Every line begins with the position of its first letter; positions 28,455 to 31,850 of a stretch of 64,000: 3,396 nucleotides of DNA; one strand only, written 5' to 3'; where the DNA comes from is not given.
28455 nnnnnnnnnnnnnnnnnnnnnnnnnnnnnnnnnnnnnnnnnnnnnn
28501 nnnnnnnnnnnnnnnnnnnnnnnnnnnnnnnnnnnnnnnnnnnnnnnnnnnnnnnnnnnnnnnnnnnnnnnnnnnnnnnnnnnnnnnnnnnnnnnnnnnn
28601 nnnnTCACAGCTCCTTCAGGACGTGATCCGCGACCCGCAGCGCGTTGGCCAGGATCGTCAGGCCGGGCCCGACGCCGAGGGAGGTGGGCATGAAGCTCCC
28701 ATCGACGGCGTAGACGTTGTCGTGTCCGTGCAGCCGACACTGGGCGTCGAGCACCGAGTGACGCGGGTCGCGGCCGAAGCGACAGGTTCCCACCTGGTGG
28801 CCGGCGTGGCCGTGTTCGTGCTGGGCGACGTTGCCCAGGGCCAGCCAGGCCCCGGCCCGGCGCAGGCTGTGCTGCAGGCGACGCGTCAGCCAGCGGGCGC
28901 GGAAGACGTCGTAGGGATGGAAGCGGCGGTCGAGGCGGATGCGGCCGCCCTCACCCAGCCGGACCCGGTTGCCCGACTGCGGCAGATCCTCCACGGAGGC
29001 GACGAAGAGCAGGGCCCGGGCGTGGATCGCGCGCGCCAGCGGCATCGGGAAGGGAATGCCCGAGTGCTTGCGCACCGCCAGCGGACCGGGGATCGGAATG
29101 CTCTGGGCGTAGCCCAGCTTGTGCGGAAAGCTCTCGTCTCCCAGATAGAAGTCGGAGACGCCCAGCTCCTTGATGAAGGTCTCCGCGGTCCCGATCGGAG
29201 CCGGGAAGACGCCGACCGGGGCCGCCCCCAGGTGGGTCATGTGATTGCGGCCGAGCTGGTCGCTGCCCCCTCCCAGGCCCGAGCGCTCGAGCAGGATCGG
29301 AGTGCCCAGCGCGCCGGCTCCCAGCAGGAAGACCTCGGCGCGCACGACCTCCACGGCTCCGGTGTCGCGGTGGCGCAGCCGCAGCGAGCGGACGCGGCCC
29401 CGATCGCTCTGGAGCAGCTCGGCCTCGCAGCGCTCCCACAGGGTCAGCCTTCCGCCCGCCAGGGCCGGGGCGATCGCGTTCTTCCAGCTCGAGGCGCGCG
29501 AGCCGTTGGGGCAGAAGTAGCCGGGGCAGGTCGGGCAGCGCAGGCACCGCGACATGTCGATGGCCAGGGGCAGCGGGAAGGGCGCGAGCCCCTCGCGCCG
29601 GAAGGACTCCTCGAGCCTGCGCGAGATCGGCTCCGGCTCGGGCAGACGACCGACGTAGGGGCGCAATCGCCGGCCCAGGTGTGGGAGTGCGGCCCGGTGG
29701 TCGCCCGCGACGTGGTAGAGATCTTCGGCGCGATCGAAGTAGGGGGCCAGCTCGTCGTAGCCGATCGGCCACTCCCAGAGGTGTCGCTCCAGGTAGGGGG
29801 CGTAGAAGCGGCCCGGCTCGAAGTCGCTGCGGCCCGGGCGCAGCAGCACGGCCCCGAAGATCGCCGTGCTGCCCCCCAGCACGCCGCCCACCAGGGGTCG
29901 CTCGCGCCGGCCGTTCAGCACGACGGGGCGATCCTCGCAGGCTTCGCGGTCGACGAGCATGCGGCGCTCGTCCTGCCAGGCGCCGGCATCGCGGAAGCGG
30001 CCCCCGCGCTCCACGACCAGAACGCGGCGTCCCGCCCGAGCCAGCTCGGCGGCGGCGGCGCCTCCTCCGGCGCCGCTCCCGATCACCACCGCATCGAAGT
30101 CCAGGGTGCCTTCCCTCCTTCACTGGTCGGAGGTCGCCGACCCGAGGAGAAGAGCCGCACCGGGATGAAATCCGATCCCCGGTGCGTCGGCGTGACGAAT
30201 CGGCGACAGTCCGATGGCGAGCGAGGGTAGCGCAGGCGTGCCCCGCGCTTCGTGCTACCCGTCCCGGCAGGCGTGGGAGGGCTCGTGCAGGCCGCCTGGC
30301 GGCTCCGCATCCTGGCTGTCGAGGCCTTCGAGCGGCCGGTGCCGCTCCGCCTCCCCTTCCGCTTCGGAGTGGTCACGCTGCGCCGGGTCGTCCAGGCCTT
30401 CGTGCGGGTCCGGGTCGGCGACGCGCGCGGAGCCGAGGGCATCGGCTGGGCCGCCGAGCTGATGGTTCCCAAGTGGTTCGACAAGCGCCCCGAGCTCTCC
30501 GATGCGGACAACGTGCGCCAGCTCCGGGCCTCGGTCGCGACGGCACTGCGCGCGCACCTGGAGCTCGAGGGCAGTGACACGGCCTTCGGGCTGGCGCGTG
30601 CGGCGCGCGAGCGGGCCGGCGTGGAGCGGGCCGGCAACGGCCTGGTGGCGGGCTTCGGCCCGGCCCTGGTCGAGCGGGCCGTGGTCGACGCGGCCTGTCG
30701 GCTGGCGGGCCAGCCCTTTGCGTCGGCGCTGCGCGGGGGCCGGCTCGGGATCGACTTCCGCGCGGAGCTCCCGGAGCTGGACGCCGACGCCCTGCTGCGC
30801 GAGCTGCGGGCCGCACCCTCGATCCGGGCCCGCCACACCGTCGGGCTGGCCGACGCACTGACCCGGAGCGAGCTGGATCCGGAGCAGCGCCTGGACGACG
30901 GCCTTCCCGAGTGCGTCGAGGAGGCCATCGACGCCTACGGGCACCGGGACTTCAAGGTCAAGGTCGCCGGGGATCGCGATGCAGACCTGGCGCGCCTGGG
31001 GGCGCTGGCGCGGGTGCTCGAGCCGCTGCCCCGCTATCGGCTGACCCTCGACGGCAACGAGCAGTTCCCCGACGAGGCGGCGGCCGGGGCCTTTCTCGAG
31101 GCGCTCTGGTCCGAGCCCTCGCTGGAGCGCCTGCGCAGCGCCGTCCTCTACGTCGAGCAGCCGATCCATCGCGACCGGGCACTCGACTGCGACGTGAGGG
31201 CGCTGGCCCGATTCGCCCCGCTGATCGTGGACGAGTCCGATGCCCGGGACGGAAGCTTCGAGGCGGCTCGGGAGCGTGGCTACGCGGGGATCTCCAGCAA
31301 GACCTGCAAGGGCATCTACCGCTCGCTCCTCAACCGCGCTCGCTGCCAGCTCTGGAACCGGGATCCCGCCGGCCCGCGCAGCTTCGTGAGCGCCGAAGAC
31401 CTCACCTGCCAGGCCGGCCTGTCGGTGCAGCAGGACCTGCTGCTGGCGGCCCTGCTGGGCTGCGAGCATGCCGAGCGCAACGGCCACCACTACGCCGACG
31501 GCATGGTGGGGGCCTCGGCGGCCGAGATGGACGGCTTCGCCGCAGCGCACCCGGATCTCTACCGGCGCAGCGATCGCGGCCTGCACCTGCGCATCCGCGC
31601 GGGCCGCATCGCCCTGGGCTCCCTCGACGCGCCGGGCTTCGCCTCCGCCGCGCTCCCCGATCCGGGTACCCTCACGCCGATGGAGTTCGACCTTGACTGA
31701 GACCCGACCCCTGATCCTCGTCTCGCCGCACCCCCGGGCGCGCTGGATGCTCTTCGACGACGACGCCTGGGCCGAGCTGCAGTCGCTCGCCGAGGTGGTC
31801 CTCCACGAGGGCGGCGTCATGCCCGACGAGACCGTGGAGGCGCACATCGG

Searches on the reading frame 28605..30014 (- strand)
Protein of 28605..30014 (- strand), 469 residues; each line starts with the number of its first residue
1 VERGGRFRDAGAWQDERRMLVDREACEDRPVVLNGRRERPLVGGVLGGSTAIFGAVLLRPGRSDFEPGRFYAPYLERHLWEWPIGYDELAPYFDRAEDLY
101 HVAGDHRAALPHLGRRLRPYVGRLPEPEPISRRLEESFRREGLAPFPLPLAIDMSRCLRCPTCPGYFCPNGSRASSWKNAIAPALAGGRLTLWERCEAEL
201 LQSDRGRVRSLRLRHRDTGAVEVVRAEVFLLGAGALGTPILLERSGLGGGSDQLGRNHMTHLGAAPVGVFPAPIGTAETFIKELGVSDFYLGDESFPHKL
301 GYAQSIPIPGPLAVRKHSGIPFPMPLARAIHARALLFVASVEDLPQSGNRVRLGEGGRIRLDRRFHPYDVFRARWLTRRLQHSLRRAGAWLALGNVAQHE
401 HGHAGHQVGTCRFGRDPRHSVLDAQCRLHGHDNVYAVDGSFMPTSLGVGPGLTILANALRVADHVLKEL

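Call 73: search_protein_families(library=pfam, proteins=[window:28605-30014:-], max_evalue=0.001)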
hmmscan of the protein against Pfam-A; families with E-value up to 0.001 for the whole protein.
window:28605-30014:- (469 aa): 2 families
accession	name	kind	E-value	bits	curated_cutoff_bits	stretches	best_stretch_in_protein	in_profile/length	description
PF05199.19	GMC_oxred_C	-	9e-19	68.8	24.6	1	346-458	2-139/139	GMC oxidoreductase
PF00732.25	GMC_oxred_N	-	3.2e-15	57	23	1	42-262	23-217/218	GMC oxidoreductase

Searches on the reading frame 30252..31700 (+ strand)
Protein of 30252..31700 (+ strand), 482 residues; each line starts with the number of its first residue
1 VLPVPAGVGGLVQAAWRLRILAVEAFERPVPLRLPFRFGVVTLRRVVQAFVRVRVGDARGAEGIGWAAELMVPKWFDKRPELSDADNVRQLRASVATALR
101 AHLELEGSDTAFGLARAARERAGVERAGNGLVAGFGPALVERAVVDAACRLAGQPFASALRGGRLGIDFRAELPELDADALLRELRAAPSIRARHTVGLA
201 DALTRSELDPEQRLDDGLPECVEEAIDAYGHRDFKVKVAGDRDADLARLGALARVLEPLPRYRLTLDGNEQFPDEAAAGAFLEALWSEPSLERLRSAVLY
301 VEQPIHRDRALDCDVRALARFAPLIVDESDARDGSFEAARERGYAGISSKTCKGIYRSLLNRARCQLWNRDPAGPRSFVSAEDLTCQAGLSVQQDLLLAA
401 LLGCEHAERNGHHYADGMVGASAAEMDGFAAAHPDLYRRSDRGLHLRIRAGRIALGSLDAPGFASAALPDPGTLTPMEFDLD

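Call 73: search_protein_families(library=pfam, proteins=[window:30252-31700:+], max_evalue=0.001)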
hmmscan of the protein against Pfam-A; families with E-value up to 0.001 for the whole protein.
window:30252-31700:+ (482 aa): 1 family
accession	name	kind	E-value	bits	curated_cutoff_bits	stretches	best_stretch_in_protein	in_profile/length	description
PF13378.12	MR_MLE_C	-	2.4e-08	34.4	29.4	1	221-345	5-120/219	Enolase C-terminal domain-like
